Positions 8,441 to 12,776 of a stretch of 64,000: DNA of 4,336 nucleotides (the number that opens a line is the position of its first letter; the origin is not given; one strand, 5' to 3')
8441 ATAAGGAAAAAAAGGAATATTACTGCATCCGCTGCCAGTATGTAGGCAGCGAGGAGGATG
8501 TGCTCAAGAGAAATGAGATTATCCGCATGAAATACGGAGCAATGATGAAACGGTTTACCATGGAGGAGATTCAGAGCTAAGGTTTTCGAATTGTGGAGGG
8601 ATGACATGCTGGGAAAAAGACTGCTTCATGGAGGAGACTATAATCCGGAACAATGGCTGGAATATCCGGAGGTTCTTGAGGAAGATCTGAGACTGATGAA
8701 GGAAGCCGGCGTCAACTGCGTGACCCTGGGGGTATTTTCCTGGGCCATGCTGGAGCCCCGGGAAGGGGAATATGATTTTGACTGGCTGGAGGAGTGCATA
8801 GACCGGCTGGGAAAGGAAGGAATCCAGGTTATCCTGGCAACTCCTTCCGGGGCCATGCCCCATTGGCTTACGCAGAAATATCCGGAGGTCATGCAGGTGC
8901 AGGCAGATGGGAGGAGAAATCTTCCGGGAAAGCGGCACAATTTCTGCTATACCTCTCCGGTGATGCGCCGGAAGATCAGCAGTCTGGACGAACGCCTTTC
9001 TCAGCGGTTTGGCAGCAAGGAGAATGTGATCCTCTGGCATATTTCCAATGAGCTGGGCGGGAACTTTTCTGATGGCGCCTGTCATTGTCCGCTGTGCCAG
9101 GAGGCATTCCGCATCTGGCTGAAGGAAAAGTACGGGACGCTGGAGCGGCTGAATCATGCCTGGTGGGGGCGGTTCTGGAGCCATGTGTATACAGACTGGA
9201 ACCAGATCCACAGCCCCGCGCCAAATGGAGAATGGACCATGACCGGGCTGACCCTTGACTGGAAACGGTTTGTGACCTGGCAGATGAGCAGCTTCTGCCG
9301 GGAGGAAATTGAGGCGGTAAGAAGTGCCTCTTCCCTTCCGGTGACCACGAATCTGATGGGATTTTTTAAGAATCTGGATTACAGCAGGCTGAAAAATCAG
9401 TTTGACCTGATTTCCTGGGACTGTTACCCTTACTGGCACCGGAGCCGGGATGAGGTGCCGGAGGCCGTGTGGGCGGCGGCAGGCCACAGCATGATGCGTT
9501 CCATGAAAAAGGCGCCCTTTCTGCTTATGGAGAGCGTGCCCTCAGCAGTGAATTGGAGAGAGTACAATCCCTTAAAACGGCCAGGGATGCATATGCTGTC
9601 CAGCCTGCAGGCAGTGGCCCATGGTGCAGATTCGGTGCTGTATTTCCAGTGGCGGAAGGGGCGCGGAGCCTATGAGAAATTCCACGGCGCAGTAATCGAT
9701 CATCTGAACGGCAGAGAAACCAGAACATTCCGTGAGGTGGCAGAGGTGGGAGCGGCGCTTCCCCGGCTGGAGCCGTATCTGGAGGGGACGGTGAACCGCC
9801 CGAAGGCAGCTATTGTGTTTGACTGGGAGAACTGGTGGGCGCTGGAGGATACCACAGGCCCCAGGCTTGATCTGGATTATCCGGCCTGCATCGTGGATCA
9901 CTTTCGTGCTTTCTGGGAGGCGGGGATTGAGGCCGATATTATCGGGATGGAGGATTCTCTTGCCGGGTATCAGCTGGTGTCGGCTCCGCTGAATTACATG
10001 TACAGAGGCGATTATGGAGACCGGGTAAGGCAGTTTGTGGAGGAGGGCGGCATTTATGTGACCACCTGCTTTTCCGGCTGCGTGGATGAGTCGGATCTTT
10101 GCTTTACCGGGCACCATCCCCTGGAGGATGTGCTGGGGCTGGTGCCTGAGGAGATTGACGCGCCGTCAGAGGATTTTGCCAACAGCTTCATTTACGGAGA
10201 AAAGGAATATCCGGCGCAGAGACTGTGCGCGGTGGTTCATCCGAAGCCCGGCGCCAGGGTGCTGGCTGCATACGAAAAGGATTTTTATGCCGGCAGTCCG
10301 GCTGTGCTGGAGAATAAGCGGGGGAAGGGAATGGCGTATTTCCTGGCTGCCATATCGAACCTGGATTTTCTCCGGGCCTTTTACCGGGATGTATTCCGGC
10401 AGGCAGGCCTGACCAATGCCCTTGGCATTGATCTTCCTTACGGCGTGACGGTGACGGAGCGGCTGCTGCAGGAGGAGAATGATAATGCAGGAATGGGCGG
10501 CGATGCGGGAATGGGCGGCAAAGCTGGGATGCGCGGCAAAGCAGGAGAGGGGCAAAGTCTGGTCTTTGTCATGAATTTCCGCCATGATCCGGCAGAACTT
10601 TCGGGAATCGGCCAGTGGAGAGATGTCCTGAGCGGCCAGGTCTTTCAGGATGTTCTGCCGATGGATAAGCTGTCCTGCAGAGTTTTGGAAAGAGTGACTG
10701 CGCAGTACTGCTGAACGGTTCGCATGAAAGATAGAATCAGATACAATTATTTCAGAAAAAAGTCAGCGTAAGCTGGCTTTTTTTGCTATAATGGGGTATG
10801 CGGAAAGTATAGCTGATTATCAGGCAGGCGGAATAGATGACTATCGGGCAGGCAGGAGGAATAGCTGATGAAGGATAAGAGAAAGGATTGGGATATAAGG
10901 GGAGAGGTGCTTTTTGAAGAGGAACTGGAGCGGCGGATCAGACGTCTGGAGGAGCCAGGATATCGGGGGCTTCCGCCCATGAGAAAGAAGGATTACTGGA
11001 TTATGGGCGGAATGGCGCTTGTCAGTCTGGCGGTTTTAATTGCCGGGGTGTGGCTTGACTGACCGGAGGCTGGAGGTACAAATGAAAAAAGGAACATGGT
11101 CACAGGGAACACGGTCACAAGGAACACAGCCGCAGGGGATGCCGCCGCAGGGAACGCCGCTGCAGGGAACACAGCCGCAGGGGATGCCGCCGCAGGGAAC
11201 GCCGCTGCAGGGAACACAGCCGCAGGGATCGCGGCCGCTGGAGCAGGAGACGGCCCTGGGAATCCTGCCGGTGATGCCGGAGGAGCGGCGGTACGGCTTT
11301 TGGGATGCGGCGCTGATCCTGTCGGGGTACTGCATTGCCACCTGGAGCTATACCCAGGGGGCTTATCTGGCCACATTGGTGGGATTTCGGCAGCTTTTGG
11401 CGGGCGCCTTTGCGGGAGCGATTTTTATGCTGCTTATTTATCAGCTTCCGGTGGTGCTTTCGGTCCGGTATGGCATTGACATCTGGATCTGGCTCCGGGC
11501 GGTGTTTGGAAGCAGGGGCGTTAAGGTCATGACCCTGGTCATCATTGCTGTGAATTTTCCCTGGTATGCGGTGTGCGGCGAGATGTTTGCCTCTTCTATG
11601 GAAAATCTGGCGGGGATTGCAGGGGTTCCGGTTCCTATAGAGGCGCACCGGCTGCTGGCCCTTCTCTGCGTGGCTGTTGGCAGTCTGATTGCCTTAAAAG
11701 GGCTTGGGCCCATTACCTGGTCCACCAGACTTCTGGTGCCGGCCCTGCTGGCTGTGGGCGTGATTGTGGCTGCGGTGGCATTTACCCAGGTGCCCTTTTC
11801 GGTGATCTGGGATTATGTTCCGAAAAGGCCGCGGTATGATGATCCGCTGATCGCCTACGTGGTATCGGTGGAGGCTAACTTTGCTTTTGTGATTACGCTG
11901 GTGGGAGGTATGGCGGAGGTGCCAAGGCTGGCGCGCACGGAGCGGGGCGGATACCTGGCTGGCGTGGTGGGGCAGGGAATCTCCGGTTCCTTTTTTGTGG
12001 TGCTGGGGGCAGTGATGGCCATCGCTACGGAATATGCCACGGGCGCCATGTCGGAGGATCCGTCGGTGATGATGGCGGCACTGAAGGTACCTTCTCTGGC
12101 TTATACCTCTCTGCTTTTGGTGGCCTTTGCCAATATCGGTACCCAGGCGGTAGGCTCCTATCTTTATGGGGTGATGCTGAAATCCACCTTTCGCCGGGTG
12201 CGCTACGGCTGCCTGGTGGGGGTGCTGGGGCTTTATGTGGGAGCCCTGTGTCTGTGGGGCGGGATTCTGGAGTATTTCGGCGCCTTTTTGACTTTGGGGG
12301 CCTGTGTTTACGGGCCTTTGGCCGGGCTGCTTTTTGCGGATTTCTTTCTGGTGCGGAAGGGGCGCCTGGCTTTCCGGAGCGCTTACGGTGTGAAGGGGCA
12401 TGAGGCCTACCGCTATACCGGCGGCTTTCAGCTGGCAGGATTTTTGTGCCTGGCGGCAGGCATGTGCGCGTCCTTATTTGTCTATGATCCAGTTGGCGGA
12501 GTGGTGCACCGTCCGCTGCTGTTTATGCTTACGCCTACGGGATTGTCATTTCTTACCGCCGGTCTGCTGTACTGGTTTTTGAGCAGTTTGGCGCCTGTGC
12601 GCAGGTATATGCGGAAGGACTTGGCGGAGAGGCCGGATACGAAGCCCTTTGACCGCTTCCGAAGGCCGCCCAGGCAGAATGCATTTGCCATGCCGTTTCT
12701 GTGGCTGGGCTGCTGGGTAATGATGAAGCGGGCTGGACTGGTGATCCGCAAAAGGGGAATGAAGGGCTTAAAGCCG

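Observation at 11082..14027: NCS1-like permease fused to a PlsC-type acyltransferase and a zinc ribbon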

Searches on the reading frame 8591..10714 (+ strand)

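Call 14: search_protein_families(library=pfam, proteins=[window:8591-10714:+], max_evalue=0.001)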
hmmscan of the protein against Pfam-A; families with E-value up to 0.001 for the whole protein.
window:8591-10714:+ (707 aa): 4 families
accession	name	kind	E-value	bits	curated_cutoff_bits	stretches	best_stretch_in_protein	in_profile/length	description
PF02449.21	Glyco_hydro_42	-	8.3e-146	486.6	21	1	16-391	1-374/376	Beta-galactosidase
PF08532.16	Glyco_hydro_42M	-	8e-55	186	25.8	1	405-607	2-206/207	Beta-galactosidase trimerisation domain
PF01373.23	Glyco_hydro_14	-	1.3e-06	28.1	27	0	167-233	184-247/402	Glycosyl hydrolase family 14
PF01301.25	Glyco_hydro_35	-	0.00099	19.2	27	0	26-94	23-101/319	Glycosyl hydrolases family 35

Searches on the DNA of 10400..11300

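Call 58: search_rna_families(source=window, start=10400, end=11300, threshold=evalue, max_evalue=5)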
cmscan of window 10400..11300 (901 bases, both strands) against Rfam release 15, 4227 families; matches with E-value up to 5: 4.
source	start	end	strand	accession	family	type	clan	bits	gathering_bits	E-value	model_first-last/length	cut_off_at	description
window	10727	10787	+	RF02064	STnc370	Gene; sRNA;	-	24.7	54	1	1-71/71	no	Enterobacterial sRNA STnc370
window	10731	10786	+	RF00506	Thr_leader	Cis-reg; leader;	-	21.2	55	0.22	1-118/118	no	Threonine operon leader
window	10742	10783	+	RF01388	isrD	Gene; sRNA;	-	20.2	37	0.26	1-51/51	no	isrD Hfq binding RNA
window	10570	10652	-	RF03111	Zeta-pan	Gene; sRNA;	-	16.3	56.7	4.3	1-50/50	no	Zeta-pan RNA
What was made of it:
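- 10761..10792 (+): End of the upstream transcription unit and likely start of this one. A 7-bp hairpin (10761-10778) with a T-run to 10784 is followed by an extended -10 box, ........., at 10784-10792. Weak terminator-like Rfam hits overlap 10727-10787 (call 58).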

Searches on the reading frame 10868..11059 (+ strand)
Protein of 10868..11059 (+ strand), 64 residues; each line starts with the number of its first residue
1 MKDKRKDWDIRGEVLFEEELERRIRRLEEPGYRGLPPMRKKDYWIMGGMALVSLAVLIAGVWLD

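Call 52: search_protein_families(library=pfam, alignment_id=A5, max_evalue=1)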
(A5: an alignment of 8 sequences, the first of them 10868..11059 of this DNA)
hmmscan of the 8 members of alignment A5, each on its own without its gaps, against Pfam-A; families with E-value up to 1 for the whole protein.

A. member 1, window:10868-11059:+ (64 aa): 0 families

B. families by the number of members that match (of 8 scanned): 11 families
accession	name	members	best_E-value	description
PF11174.13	DUF2970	2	0.0013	Protein of unknown function (DUF2970)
PF01618.21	MotA_ExbB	1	0.0055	MotA/TolQ/ExbB proton channel family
PF24245.1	INO80F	1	0.0063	INO80 complex subunit F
PF21037.2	CCDC138_cc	1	0.022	Coiled-coil-domain-containing protein 138, coiled-coil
PF17259.7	DUF5325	1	0.035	Family of unknown function (DUF5325)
PF11239.13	DUF3040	1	0.041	Protein of unknown function (DUF3040)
PF10444.14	Nbl1_Borealin_N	1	0.043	Nbl1 / Borealin N terminal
PF06373.16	CART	1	0.046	Cocaine and amphetamine regulated transcript protein (CART)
PF17870.6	Insulin_TMD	1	0.064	Insulin receptor trans-membrane segment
PF17523.7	MPS-4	1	0.13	MinK-related peptide, potassium channel accessory sub-unit protein 4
PF07830.18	PP2C_C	1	0.23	Protein serine/threonine phosphatase 2C, C-terminal domain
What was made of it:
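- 10868..11062 (+): Small ORF 'S', 64 aa. It has an acidic helical N-part (EELERRI...), then K-x-D-Y and one transmembrane helix. It is a likely accessory subunit of the carrier. No Pfam family matches (call 52).
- Tried and rejected: Pfam search of the small protein gave nothing meaningful (call 52).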

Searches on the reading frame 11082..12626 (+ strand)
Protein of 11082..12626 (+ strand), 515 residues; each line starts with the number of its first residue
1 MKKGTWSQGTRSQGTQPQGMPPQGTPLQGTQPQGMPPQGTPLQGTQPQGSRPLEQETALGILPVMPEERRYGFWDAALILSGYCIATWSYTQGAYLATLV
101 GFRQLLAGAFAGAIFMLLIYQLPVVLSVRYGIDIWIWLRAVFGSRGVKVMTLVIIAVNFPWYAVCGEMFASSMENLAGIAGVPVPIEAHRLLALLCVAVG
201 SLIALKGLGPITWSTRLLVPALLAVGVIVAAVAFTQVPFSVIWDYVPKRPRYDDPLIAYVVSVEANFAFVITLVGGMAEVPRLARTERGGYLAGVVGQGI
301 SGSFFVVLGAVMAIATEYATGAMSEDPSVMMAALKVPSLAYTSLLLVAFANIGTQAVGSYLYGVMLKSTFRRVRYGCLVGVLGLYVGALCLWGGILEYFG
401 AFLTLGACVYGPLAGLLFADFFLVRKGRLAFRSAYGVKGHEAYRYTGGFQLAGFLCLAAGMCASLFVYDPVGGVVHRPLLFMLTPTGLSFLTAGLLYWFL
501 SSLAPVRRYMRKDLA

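Call 34: search_solved_structures(query=window:11082-12626:+, max_evalue=1, show_alignments=2)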
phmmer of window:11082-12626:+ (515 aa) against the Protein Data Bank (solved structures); distinct sequences matched with E-value up to 1: 3.
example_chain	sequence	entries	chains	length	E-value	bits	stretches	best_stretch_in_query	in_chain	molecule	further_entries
2jln_A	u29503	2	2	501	0.0015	20.8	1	63-468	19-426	MHP1 | Hydantoin permease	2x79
4d1a_A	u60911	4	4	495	0.0016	20.7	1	63-468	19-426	HYDANTOIN TRANSPORT PROTEIN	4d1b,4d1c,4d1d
5c8j_I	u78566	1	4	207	0.0028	19.9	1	118-181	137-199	Protein MJ0480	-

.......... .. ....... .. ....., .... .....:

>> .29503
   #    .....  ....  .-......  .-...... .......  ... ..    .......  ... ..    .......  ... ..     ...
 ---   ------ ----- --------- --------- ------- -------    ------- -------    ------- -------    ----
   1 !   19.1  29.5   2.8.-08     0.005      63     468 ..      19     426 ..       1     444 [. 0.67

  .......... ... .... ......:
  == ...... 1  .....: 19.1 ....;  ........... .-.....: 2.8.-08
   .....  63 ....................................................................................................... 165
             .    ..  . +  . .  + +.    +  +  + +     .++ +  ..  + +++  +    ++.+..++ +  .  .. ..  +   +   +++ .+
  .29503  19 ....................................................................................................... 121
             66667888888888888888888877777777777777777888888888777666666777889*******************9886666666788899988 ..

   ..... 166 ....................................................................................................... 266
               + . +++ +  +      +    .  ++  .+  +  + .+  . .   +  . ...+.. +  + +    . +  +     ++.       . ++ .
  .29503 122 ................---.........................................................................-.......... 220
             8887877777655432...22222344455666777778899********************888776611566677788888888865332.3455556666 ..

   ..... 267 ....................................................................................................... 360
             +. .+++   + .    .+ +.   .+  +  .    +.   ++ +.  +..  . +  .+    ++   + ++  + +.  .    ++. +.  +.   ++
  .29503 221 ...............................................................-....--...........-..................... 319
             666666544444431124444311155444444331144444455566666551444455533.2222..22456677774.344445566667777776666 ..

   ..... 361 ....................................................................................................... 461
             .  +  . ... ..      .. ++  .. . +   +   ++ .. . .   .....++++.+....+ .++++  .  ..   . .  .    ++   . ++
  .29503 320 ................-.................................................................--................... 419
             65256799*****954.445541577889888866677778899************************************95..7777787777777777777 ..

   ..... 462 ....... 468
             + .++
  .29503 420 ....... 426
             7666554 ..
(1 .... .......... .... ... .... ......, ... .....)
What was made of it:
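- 11244..12626 (+): NCS1-like LeuT-fold carrier domain, residues about 55-515, with 12 TM helices. The domain is colinear with Mhp1 residues 19-426 (call 34).
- On NCS1 (nucleobase:cation symporter-1, Pfam PF02133, TCDB 2.A.39): This rests on a single pairwise HMMER alignment (call 34).
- Part of the Mhp1 Na+ site is retained: I85, A350 and T354 (call 34).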
